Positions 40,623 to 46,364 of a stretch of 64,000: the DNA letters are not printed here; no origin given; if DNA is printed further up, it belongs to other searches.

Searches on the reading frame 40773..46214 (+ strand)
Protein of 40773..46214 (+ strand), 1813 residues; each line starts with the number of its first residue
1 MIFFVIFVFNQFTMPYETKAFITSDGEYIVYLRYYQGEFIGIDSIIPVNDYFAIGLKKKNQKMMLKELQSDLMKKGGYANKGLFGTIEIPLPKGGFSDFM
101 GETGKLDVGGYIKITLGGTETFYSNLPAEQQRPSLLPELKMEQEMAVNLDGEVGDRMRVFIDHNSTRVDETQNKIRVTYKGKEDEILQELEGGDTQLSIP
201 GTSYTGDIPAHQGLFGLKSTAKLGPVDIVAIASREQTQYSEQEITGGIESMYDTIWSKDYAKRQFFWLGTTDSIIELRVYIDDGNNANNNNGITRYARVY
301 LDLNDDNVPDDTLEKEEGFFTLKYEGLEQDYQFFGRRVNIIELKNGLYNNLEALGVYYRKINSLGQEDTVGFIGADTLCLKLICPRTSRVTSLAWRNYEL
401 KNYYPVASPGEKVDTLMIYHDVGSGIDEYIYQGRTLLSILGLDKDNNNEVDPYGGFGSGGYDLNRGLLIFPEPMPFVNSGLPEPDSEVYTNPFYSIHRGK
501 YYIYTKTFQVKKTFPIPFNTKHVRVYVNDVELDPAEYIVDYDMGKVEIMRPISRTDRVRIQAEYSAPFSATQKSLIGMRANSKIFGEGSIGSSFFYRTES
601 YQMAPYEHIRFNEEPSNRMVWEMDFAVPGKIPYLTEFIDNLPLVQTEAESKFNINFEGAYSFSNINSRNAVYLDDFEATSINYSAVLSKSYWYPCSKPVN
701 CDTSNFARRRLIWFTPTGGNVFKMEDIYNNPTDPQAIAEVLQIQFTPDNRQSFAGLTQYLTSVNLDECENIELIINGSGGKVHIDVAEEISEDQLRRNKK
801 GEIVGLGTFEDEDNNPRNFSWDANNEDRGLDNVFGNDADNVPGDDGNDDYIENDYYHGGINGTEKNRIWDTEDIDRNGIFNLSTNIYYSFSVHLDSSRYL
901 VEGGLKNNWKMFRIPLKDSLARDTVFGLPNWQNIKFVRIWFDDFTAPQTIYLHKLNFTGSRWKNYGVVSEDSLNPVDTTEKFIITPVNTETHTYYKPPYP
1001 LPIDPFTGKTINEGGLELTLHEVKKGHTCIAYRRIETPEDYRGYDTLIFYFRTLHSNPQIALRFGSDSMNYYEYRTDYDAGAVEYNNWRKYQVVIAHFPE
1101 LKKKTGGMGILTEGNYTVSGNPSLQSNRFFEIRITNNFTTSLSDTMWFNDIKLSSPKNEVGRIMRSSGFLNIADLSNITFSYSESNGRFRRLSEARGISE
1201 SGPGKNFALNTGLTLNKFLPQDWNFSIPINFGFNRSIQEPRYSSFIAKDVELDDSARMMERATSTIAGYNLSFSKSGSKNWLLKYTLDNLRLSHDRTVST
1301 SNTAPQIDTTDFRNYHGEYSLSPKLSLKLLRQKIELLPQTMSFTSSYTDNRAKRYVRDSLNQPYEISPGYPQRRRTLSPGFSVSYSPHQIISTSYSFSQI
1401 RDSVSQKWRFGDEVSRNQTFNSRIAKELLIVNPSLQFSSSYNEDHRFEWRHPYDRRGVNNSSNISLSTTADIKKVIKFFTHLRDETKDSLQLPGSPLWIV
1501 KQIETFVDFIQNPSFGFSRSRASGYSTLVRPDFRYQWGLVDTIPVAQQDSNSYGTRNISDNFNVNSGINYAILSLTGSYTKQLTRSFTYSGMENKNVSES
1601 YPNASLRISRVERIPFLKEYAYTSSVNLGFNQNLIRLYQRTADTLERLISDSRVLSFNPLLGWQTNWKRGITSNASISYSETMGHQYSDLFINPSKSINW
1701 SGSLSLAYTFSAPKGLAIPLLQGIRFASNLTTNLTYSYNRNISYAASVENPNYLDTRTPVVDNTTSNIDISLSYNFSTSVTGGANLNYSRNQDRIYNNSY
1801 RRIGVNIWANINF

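Call 13: search_protein_families(library=pfam, proteins=[window:40773-46214:+], max_evalue=0.001)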
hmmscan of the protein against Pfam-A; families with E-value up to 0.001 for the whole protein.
window:40773-46214:+ (1813 aa): 1 family
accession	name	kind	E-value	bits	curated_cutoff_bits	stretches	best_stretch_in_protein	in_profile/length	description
PF14349.11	SprA_N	-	4.1e-20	72.6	27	2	1115-1255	370-509/510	Motility related/secretion protein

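Call 17: search_protein_families(library=ncbifam, proteins=[window:40773-46214:+], max_evalue=0.001)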
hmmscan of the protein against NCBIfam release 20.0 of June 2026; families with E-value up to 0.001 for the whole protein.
window:40773-46214:+ (1813 aa): 1 family
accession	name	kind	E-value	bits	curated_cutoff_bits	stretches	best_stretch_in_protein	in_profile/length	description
TIGR04189.1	surface_SprA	equivalog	4.2e-96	322.7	200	3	862-1402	1080-1712/2319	T9SS outer membrane translocon Sov/SprA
